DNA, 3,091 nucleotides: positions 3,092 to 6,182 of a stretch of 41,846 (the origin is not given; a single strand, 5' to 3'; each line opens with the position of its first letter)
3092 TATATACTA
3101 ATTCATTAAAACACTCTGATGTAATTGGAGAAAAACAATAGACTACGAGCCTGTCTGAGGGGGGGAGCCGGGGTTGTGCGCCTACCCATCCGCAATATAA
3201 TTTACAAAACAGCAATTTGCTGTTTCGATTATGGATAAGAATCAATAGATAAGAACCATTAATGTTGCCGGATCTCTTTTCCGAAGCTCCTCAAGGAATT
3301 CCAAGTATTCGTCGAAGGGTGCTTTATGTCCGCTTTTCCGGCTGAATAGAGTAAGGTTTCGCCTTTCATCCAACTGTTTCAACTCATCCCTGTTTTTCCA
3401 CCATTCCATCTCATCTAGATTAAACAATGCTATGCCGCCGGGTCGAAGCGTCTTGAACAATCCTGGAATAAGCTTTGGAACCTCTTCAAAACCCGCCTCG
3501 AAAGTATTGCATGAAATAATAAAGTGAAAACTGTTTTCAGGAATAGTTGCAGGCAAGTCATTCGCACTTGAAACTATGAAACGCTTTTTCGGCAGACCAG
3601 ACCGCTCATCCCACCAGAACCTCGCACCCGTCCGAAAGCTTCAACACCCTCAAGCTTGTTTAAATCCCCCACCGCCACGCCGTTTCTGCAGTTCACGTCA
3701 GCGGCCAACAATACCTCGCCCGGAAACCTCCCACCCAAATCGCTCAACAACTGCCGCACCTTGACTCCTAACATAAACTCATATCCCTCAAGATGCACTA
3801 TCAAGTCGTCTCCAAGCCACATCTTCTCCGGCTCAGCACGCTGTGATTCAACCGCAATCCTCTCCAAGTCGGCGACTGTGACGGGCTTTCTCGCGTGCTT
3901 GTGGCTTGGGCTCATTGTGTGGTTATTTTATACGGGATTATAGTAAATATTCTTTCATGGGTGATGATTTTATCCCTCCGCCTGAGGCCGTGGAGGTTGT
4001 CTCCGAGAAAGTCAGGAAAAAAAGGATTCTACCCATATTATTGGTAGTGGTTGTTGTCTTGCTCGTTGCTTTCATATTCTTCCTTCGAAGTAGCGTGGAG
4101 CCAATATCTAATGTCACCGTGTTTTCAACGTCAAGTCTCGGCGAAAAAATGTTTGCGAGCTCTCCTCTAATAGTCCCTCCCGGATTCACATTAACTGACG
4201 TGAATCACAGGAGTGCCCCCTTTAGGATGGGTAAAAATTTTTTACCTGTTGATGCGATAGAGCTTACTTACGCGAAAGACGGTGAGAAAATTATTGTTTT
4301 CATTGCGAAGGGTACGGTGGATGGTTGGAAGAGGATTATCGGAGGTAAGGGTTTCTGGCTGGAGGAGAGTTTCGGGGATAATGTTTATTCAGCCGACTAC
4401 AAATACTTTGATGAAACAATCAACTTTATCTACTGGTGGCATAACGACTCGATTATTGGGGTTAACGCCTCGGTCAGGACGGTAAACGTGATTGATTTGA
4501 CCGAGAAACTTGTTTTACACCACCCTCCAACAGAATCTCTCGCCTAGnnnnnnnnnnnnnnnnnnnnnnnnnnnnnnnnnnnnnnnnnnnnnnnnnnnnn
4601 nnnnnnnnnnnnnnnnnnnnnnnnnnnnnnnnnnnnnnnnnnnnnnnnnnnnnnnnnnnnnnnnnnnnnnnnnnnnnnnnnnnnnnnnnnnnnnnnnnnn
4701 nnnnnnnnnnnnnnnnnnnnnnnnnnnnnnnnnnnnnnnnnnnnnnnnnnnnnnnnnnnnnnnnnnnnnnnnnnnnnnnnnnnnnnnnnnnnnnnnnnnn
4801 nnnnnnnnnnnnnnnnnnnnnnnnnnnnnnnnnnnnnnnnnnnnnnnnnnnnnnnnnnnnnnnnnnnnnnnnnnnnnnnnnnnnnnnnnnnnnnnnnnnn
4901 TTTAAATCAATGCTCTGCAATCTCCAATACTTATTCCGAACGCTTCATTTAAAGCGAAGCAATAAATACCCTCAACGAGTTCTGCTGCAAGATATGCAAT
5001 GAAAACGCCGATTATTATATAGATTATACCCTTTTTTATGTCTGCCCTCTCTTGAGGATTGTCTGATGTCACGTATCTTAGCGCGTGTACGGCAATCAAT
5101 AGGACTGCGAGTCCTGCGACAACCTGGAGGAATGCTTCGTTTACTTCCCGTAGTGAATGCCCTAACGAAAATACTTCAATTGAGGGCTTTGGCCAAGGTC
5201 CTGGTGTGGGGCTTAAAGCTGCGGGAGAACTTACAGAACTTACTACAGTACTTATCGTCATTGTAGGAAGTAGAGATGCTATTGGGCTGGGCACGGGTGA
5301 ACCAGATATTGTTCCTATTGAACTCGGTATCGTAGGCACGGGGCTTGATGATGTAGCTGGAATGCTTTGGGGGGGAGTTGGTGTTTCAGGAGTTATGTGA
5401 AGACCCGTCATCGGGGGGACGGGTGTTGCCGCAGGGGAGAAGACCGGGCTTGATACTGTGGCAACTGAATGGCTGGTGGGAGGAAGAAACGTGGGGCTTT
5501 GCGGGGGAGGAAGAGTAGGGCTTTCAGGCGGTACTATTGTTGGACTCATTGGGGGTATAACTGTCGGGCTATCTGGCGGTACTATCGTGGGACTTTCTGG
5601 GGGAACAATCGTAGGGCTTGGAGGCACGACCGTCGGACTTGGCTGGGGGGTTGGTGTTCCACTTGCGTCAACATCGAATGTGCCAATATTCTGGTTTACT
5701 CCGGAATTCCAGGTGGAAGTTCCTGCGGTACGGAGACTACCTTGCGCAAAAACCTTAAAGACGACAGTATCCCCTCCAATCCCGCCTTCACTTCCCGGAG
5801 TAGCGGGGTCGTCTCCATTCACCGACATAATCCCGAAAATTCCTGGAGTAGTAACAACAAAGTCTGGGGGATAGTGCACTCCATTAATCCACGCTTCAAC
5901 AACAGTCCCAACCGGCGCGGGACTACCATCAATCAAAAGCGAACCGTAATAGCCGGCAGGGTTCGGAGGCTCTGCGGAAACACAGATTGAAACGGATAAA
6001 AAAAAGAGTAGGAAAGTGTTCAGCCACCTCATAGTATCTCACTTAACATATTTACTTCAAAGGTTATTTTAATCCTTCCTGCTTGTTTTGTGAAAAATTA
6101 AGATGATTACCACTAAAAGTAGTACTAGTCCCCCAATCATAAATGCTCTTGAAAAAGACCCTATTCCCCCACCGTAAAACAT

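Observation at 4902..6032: Pilin module fused to an extracellular head through a Pro/Thr stalk (candidate tip or minor pilin carrying an adhesin domain)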

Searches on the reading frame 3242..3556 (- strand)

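Call 4: search_protein_families(library=pfam, proteins=[window:3242-3556:-], max_evalue=1)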
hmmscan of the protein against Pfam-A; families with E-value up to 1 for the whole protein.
window:3242-3556:- (104 aa): 2 families
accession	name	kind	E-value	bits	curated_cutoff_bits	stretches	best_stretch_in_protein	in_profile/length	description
PF08241.18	Methyltransf_11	-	0.03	15.4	21.2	1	5-45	56-95/95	Methyltransferase domain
PF13649.12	Methyltransf_25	-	0.13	13.4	27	1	5-41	60-97/97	Methyltransferase domain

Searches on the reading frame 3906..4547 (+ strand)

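Call 4: search_protein_families(library=pfam, proteins=[window:3906-4547:+], max_evalue=1)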
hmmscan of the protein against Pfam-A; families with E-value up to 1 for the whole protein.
window:3906-4547:+ (213 aa): 2 families
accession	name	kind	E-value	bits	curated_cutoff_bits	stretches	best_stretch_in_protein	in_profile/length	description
PF13314.11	DUF4083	-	0.73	10.3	25.4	0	44-64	10-30/57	Domain of unknown function (DUF4083)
PF11857.13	DUF3377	-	0.82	10.1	26.5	1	41-63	33-55/72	Domain of unknown function (DUF3377)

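Call 79: search_protein_families(library=pfam, proteins=[window:3906-4547:+], max_evalue=0.01)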
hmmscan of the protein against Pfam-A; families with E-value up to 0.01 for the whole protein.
window:3906-4547:+ (213 aa): 0 families

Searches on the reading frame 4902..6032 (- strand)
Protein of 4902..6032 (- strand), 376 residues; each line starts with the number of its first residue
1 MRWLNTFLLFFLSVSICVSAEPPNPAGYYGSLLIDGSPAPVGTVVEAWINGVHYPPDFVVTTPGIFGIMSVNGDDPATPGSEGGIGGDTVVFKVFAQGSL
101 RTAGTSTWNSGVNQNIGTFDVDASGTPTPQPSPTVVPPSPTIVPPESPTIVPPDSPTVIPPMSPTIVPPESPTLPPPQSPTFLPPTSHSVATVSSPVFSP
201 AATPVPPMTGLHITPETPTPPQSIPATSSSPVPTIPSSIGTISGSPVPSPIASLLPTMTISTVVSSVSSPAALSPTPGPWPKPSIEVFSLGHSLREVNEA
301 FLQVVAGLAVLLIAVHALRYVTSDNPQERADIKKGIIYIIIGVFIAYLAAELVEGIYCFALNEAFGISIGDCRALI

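Call 4: search_protein_families(library=pfam, proteins=[window:4902-6032:-], max_evalue=1)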
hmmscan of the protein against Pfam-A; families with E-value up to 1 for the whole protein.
window:4902-6032:- (376 aa): 2 families
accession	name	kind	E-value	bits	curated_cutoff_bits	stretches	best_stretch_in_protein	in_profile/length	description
PF18895.5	T4SS_pilin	-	5.4e-12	46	26.6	1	294-353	9-68/71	Type IV secretion system pilin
PF04956.18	TrbC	-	0.0065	17.1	27.9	1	303-356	50-98/98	TrbC/VIRB2 pilin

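Call 8: find_homologous_proteins(query=window:4902-6032:-, max_evalue=0.001)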
Query window:4902-6032:- (376 aa): 2 proteins with E <= 0.001 among 8000 candidates.
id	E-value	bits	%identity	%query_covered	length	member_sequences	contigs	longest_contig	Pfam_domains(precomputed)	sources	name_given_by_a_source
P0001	9.3e-237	803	100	100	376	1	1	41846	PF18895.6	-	-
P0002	3.6e-4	38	45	16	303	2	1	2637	PF00404.25,PF19077.7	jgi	jgi:hypothetical protein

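Call 16: search_protein_families(library=ncbifam, proteins=[window:4902-6032:-, P0002], max_evalue=1)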
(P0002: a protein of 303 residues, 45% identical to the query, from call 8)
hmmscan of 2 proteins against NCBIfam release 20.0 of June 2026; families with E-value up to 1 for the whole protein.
window:4902-6032:- (376 aa): 1 family
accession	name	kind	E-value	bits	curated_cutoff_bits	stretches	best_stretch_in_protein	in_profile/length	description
NF045849.1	ICE_MMCAP2_0565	equivalog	2.9e-05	23.6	40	1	299-347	18-67/80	Mbov_0395 family pilin-like conjugal transfer protein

P0002 (303 aa): 4 families
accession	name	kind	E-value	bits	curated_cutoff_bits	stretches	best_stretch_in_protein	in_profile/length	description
NF047446.1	barrel_OmpL47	domain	1.2e-06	28.9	40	1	162-191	6-35/68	OmpL47-type beta-barrel domain-containing protein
NF049990.1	CellobisidaseCelK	equivalog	0.00024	19.4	1700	1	243-299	823-881/889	cellulose 1,4-beta-cellobiosidase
NF033510.3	Ca_tandemer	repeat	0.0087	16.4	50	1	138-225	5-92/96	Ca2+-stabilized repeat-containing adhesin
NF047441.1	Lepto_OmpL47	equivalog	0.02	14.5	250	1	104-185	103-190/336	multi-beta-barrel domain surface protein OmpL47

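Call 71: find_encoding_contigs(protein=window:4902-6032:-, flank=3000, max_places=6)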
Protein window:4902-6032:- (376 aa): no gene with exactly this product is on record in the collection.

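Call 72: find_related_loci(query=window:4902-6032:-, collection=viral_contigs, flank=5000)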
Query window:4902-6032:- (376 aa) in viral_contigs; peptide patterns used: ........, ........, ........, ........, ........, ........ (x = any residue, [..] = any of these).
16 stretches matched a pattern, but none encodes a relative of the query by tblastn (E <= 1e-3).
